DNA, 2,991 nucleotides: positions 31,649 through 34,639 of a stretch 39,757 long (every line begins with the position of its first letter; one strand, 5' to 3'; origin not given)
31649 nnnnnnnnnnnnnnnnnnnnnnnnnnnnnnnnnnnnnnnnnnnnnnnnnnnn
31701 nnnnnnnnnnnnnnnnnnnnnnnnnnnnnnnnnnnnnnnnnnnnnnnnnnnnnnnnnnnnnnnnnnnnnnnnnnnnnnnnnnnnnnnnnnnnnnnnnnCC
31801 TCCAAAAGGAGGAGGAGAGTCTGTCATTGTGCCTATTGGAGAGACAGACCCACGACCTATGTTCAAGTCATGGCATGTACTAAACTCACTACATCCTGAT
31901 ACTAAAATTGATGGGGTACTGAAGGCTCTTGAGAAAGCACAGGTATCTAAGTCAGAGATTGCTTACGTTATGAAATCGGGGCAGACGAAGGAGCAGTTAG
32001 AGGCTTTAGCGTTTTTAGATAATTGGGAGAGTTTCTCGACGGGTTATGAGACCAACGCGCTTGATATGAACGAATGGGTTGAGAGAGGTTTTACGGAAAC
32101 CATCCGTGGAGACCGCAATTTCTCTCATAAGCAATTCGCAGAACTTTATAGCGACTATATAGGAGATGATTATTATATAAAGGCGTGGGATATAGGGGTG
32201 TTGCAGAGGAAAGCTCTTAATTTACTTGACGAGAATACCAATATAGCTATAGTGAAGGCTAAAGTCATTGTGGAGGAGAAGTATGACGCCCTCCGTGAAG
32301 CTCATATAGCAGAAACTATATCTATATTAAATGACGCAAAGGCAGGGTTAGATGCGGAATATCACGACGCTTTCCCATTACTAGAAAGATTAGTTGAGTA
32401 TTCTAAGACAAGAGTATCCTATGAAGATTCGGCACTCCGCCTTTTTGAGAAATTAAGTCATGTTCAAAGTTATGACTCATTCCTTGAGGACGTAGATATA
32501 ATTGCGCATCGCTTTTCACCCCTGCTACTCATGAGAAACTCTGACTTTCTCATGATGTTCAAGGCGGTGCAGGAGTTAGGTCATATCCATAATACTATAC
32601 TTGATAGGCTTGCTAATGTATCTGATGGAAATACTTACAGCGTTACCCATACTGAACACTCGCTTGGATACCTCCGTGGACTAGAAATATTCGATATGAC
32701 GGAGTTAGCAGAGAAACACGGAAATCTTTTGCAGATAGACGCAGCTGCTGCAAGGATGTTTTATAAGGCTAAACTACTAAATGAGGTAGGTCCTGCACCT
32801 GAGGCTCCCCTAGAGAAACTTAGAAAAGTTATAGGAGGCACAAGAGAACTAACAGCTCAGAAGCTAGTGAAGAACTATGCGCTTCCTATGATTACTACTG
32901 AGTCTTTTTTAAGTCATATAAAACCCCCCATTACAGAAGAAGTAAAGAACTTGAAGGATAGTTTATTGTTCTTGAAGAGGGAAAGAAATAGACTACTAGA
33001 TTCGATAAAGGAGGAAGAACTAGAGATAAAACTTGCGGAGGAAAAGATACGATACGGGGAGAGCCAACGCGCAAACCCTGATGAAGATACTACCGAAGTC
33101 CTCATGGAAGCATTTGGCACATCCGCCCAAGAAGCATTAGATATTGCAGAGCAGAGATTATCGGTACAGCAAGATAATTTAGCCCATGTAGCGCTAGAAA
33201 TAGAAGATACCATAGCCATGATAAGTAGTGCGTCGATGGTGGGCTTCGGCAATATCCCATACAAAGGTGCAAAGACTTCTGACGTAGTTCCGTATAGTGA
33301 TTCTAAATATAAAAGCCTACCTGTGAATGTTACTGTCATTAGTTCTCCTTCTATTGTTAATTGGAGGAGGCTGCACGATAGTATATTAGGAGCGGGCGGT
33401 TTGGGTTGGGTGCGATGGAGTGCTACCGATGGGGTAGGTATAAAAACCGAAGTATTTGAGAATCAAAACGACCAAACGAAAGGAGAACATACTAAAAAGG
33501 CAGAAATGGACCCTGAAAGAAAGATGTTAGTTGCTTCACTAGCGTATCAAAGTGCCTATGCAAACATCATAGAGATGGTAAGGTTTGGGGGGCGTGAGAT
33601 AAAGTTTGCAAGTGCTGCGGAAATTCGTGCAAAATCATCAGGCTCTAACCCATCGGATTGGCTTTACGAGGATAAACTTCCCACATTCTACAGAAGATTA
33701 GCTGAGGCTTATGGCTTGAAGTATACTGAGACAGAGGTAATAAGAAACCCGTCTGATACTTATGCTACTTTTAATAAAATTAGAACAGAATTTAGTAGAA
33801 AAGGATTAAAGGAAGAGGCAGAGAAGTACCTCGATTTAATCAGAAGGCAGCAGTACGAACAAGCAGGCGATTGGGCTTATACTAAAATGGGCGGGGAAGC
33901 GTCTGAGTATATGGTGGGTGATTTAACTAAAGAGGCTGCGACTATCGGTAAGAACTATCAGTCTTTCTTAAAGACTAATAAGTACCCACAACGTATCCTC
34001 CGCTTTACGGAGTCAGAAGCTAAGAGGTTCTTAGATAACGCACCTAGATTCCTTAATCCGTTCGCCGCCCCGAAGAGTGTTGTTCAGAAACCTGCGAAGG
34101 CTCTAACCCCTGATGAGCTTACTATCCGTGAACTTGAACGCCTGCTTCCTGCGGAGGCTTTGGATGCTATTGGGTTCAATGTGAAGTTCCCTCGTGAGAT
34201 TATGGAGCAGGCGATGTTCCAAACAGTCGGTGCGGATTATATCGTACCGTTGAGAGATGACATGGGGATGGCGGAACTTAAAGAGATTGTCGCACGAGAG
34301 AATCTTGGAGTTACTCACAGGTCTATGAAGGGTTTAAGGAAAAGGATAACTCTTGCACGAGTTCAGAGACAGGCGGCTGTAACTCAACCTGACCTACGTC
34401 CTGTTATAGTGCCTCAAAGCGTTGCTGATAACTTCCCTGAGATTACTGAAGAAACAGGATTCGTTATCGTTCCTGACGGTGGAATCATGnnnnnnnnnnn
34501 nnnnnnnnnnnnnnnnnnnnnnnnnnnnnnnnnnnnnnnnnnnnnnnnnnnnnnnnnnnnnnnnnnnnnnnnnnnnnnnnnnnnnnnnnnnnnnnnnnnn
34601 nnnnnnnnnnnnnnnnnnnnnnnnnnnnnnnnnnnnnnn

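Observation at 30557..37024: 2155-aa gp16-like ejection protein built from three modules joined by Pro/Gly-rich linkers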

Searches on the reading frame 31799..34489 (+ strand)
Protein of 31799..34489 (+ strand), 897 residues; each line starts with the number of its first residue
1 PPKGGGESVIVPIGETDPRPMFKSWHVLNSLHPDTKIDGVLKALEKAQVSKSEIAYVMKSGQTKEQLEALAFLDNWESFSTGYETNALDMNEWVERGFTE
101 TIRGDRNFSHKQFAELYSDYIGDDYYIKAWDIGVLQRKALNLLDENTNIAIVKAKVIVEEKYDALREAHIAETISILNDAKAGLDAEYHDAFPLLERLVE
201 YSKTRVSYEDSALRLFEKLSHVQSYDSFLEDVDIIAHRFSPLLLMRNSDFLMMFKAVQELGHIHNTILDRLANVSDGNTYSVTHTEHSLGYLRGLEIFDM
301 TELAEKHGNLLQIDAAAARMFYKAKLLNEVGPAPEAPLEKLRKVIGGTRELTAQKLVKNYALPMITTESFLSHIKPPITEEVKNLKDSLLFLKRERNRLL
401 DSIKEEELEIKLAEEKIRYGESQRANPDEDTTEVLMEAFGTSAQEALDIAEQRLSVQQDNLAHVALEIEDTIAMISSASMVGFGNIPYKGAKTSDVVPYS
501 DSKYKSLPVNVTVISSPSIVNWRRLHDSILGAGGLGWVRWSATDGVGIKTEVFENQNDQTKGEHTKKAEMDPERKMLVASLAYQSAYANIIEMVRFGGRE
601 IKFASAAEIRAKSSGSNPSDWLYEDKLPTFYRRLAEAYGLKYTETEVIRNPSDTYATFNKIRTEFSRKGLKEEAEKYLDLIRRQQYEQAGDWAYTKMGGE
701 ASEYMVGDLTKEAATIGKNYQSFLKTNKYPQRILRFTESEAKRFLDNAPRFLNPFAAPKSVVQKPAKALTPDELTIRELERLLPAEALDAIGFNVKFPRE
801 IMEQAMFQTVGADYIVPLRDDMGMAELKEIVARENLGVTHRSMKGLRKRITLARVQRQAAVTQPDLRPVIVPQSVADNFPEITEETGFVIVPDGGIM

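Call 13: find_related_loci(query=window:31799-34489:+, collection=viral_contigs, flank=10000)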
Query window:31799-34489:+ (897 aa) in viral_contigs; peptide patterns used: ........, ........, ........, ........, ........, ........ (x = any residue, [..] = any of these).
35 stretches matched a pattern, but none encodes a relative of the query by tblastn (E <= 1e-3).

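Call 23: search_protein_representatives(protein=window:31799-34489:+)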
Query: 897 residues. Proteins with E-value up to 0.001 (for the whole library): 1; up to 1e-10: 1; up to 1e-30: 1. The best 1 are listed.
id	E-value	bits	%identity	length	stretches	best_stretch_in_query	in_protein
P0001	6.1e-35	137.1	36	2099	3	539-894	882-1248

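Call 27: find_encoding_contigs(protein=P0001, flank=10000, max_places=6)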
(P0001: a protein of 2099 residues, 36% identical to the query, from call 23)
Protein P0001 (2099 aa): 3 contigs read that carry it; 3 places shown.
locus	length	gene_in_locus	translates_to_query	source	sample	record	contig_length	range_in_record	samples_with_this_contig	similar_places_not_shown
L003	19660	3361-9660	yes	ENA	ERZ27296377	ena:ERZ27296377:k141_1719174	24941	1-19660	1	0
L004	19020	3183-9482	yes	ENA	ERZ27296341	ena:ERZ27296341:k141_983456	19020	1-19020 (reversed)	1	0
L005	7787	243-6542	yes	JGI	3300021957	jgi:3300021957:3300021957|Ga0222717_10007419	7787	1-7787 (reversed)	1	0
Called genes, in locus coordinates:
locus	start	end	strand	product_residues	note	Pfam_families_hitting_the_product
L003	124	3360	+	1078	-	-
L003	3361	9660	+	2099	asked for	-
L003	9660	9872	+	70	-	-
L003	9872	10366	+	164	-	-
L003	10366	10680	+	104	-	-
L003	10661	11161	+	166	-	-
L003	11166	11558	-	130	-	-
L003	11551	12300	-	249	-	PF02739:5_3_exonuc_N, PF01367:5_3_exonuc (weak)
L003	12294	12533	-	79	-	-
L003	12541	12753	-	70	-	-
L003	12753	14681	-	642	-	PF01612:DNA_pol_A_exo1 (faint), PF00476:DNA_pol_A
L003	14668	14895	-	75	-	-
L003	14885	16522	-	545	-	PF21268:Helic-prim_T7_N, PF13155:Toprim_2, PF03796:DnaB_C, PF06745:ATPase (weak), PF13481:AAA_25 (weak)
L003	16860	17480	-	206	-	-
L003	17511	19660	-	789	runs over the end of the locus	PF14700:RPOL_N, PF00940:RNA_pol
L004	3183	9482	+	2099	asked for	-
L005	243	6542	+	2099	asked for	-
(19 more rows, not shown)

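Call 57: predict_structure(alignment_id=A3)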
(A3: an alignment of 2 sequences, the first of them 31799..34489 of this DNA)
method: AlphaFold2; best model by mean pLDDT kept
length: 897 residues; sequences in the alignment: 2
mean_pLDDT: 35.9   pTM: 0.25
mean pLDDT of the five models: 35.9, 35.0, 34.8, 31.3, 30.9
residues with pLDDT >= 90: 0; 70-90: 15; 50-70: 117; < 50: 765
segments of 3 or more residues with pLDDT < 50: 1-19, 36-38, 50-108, 110-114, 116-386, 424-441, 462-635, 637-656, 672-674, 683-817, 856-897
pLDDT, mean of each block of 10 residues (from residue 1): 26 37 57 51 60 40 37 35 32 37 38 45 37 43 34 29 29 33 34 38 35 35 32 35 37 42 37 27 24 25 25 27 31 27 28 28 26 32 44 54 61 57 48 42 57 60 44 34 24 21 22 21 27 25 23 27 29 32 30 25 24 23 29 44 41 47 57 51 41 29 25 26 25 24 27 23 24 27 28 24 24 43 75 64 69 50 31 39 35 27
secondary structure, 60 per line:
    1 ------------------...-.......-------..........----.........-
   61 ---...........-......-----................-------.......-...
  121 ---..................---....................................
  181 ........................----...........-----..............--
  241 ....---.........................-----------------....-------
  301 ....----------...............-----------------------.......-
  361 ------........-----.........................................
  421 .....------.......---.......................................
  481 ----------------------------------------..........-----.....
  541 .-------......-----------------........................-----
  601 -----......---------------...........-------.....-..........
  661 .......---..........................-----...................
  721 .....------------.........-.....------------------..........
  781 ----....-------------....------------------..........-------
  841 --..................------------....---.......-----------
elements in order (helices of 4 or more, strands of 3 or more residues): H23-29 H37-46 H51-59 H64-74 H76-81 H87-102 H110-116 H124-141 H145-204 H209-219 H225-238 H241-244 H248-272 H290-293 H301-304 H315-329 H353-359 H367-374 H380-425 H432-438 H442-480 H521-530 E536-541 E549-554 H572-595 H606-611 H627-637 H645-649 H651-667 H671-696 H702-725 H738-746 H748-752 H771-780 H785-788 H802-805 H824-833 H843-860 H873-876 H880-886

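Call 58: search_protein_families(library=pfam, proteins=[L003:6700-7113:+], max_evalue=10)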
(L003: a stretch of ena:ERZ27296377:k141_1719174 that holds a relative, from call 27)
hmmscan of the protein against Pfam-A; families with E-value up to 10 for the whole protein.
L003:6700-7113:+ (138 aa): 2 families
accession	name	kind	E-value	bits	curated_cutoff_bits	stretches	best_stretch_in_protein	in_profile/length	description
PF24224.1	DUF7440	-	0.0003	21.4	25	1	58-91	71-104/110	Family of unknown function (DUF7440)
PF07498.18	Rho_N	-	0.0036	17.7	24.9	1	61-83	2-24/43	Rho termination factor, N-terminal domain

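Call 65: search_protein_families(library=phrogs, proteins=[L003:3361-4383:+, window:31799-34489:+, L003:4624-7113:+, L003:124-3357:+], max_evalue=1)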
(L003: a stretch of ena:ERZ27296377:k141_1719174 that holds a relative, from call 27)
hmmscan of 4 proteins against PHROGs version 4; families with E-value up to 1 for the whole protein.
L003:3361-4383:+ (341 aa): 2 families
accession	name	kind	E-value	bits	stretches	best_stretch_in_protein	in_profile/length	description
phrog_342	-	head and packaging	3.7e-08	32.8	2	37-245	179-372/1235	internal virion protein with endolysin domain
phrog_9581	-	unknown function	0.26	11.4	1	295-336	15-56/415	-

window:31799-34489:+ (897 aa): 1 family
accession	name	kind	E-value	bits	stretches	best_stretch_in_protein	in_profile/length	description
phrog_6594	-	unknown function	0.18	12.6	0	51-76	10-34/61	-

L003:4624-7113:+ (830 aa): 4 families
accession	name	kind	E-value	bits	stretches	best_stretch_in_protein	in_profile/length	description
phrog_3795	-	unknown function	0.047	14.6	1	751-782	98-129/136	-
phrog_2724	-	unknown function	0.11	14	1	749-776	42-69/83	-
phrog_8668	-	unknown function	0.12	13.4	0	215-311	2-97/115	-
phrog_35300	-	unknown function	0.31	12.5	0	369-399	42-70/77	-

L003:124-3357:+ (1078 aa): 1 family
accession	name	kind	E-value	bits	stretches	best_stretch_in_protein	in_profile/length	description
phrog_11939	-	unknown function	0.29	12.2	1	443-471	15-43/72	-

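Call 82: search_solved_structures(query=A2, max_evalue=10)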
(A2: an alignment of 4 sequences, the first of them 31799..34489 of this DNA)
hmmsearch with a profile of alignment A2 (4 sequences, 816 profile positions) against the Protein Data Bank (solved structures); distinct sequences matched with E-value up to 10: 0.

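Call 98: search_protein_families(library=ncbifam, proteins=[window:31799-34489:+, L003:4624-7113:+], max_evalue=1)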
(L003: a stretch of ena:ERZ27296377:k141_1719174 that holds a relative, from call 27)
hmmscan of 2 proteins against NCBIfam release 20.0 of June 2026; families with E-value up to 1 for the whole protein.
window:31799-34489:+ (897 aa): 1 family
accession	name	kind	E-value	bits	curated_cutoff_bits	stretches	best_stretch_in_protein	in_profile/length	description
NF047331.1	phage_HTJ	equivalog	0.045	13.5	33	0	586-611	11-36/59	phage head-tail joining protein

L003:4624-7113:+ (830 aa): 0 families

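Call 114: fold_search(model_id=the predicted structure, library=viral)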
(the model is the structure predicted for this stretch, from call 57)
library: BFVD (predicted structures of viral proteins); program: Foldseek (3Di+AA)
matches with E <= 10: 436; with E <= 0.001: 0
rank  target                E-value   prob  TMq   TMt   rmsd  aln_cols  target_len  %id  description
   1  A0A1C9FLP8            1.5e-03  0.41  0.09  0.06  38.8       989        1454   11  (no name in the UniProt tables at hand)
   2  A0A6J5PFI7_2          5.5e-03  0.35  0.08  0.07  50.6       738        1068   13  Large polyvalent protein associated domain-containing protein [uncultured Caudovirales phage]
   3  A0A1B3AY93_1          8.0e-03  0.14  0.07  0.05  51.4      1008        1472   13  Tape measure protein [Gordonia phage Bantam]
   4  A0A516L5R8            8.8e-03  0.44  0.10  0.13  38.3       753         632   13  (no name in the UniProt tables at hand)
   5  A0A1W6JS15            2.2e-02  0.33  0.09  0.13  39.0       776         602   10  Tail length tape-measure protein 1 [Salmonella phage SE1Kor]
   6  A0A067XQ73            2.6e-02  0.13  0.07  0.09  39.0       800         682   13  (no name in the UniProt tables at hand)
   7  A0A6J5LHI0            2.9e-02  0.20  0.09  0.10  44.4       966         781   12  Large polyvalent protein associated domain-containing protein [uncultured Caudovirales phage]
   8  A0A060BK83            3.0e-02  0.13  0.08  0.07  41.8       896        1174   12  Putative phage protein [Podophage Lau218]
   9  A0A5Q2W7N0            3.6e-02  0.23  0.10  0.10  40.6       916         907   12  (no name in the UniProt tables at hand)
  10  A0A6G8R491            5.0e-02  0.33  0.13  0.10  37.9       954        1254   13  (no name in the UniProt tables at hand)
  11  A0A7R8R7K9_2          7.2e-02  0.14  0.07  0.08  41.9       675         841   10  Tape measure protein [Klebsiella phage vB_KaS-Veronica]
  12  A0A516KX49            7.9e-02  0.18  0.11  0.12  38.8       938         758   11  (no name in the UniProt tables at hand)
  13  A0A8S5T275            1.1e-01  0.44  0.12  0.20  29.2       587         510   13  Tail tape measure (Fragment) [Siphoviridae sp. ctnR15]
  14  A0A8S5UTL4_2          1.2e-01  0.33  0.12  0.10  42.8       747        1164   10  Morphogenesis protein 1 hydrolase [Myoviridae sp. ctYA416]
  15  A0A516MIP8            1.2e-01  0.07  0.07  0.06  32.9       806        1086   10  (no name in the UniProt tables at hand)
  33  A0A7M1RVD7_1          2.8e-01  0.03  0.06  0.05  50.0      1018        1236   13  DNA helicase [uncultured phage cr118_1]
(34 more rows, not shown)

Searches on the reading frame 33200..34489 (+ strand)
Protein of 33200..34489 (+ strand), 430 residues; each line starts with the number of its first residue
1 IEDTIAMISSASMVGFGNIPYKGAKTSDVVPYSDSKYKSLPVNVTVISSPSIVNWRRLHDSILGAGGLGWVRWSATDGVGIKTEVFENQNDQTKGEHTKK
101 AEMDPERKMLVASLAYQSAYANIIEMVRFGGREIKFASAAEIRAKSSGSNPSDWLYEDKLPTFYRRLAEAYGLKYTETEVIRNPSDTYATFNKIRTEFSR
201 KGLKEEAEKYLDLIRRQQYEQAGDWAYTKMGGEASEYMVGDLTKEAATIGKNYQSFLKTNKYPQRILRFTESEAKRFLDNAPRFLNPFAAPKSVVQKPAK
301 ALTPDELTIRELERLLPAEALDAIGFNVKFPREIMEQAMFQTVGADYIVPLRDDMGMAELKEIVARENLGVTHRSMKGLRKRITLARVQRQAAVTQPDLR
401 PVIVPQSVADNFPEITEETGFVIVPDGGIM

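Call 37: search_protein_families(library=pfam, proteins=[window:33200-34489:+], max_evalue=5)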
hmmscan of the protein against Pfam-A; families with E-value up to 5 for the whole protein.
window:33200-34489:+ (430 aa): 0 families

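Call 101: predict_structure(alignment_id=A8)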
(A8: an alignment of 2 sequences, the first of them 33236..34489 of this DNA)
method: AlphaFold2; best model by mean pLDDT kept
length: 418 residues; sequences in the alignment: 2
mean_pLDDT: 37.7   pTM: 0.22
mean pLDDT of the five models: 37.7, 36.9, 35.6, 35.1, 29.4
residues with pLDDT >= 90: 0; 70-90: 1; 50-70: 90; < 50: 327
segments of 3 or more residues with pLDDT < 50: 1-152, 162-173, 207-340, 357-362, 381-389, 408-418
pLDDT, mean of each block of 10 residues (from residue 1): 20 20 24 22 27 25 25 24 23 33 40 40 34 29 30 53 48 57 68 61 52 31 23 27 27 34 43 33 35 38 35 27 28 41 54 47 55 58 43 59 51 41
secondary structure, 60 per line:
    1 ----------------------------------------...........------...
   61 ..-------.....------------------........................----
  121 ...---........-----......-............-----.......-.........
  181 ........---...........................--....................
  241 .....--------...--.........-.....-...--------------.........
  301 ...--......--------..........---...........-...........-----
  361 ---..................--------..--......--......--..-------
elements in order: H41-51 E58-62 E70-74 H93-116 E121-123 H127-134 H140-145 H147-158 H164-170 H172-188 H192-218 H221-245 E254-256 H259-267 H269-273 H292-303 H306-311 H320-329 H333-343 H345-355 H364-381 H394-399 H402-407

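Call 115: fold_search(model_id=the predicted structure, library=pdb)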
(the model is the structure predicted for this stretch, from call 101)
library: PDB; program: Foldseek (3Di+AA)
matches with E <= 10: 67; with E <= 0.001: 0
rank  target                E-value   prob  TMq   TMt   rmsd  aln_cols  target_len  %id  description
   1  8b9d_K                4.2e-01  0.05  0.11  0.08  30.5       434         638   12  Human replisome bound by Pol Alpha (released 2023-08-09)
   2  8iyj_i                7.1e-01  0.04  0.08  0.11  43.4       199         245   14  Cryo-EM structure of the 48-nm repeat doublet microtubule from mouse sperm (released 2023-07-05)
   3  9jyz_j                1.6e+00  0.02  0.09  0.08  35.5       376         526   13  portal-tail complex of mature T7 (released 2024-12-11)
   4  2ond_A                1.7e+00  0.04  0.11  0.13  22.0       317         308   13  Crystal Structure of the HAT-C domain of murine CstF-77 (released 2007-04-10)
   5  5fzq_B                1.9e+00  0.07  0.08  0.24  15.5       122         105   15  Designed TPR Protein M4N (released 2016-10-12)
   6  4dvz                  2.0e+00  0.05  0.11  0.10  27.1       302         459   12  Crystal structure of the Helicobacter pylori CagA oncoprotein (released 2012-07-25)
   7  3wcy_I                2.9e+00  0.06  0.09  0.22  19.0       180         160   13  Murine Ifnar1 in complex with interferon-beta (released 2013-07-24)
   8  8q9t_E                2.9e+00  0.02  0.09  0.04  26.0       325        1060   14  CryoEM structure of a S. Cerevisiae Ski238 complex bound to RNA (released 2023-11-29)
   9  8otz_B6               2.9e+00  0.02  0.07  0.11  45.3       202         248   11  48-nm repeat of the native axonemal doublet microtubule from bovine sperm (released 2023-11-22)
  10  2o98_A                3.1e+00  0.02  0.08  0.12  24.8       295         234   16  Structure of the 14-3-3 / H+-ATPase plant complex (released 2007-04-03)
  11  4tko                  3.3e+00  0.06  0.11  0.13  23.4       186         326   13  Structure of the periplasmic adaptor protein EmrA (released 2014-07-09)
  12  2chp_B                3.3e+00  0.04  0.08  0.18  14.8       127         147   14  Crystal structure of the dodecameric ferritin MrgA from B. subtilis 168 (released 2007-04-03)
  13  5fzq_A                3.5e+00  0.05  0.08  0.24  15.3       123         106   15  Designed TPR Protein M4N (released 2016-10-12)
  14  6qwp_A                3.5e+00  0.02  0.10  0.09  35.6       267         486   15  Crystal structure of T7 bacteriophage portal protein, 13mer, closed valve (released 2019-09-04)
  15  5mpb_S                3.5e+00  0.01  0.09  0.08  24.4       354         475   10  26S proteasome in presence of AMP-PNP (s3) (released 2017-03-08)
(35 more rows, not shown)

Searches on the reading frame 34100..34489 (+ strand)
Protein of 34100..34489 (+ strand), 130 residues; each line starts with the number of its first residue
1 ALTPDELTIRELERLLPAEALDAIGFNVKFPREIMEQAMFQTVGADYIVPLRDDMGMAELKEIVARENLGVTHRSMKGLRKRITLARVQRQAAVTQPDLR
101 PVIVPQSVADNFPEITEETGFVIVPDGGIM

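Call 58: search_protein_families(library=pfam, proteins=[window:34100-34489:+], max_evalue=10)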
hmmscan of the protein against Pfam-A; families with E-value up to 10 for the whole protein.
window:34100-34489:+ (130 aa): 1 family
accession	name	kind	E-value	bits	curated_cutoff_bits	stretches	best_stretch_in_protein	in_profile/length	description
PF03869.20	Arc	-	0.08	13.2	20.4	1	26-38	7-19/50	Arc-like DNA binding domain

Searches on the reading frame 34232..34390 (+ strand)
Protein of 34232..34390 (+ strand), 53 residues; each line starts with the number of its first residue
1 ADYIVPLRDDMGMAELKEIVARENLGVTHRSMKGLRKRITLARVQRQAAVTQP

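Call 58: search_protein_families(library=pfam, proteins=[window:34232-34390:+], max_evalue=10)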
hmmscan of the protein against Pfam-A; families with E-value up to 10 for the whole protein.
seq(53 aa): 1 family
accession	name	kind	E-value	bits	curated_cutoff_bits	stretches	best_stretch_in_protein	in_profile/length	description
PF13056.11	DUF3918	-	0.036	14.1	21.3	1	21-40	21-40/43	Protein of unknown function (DUF3918)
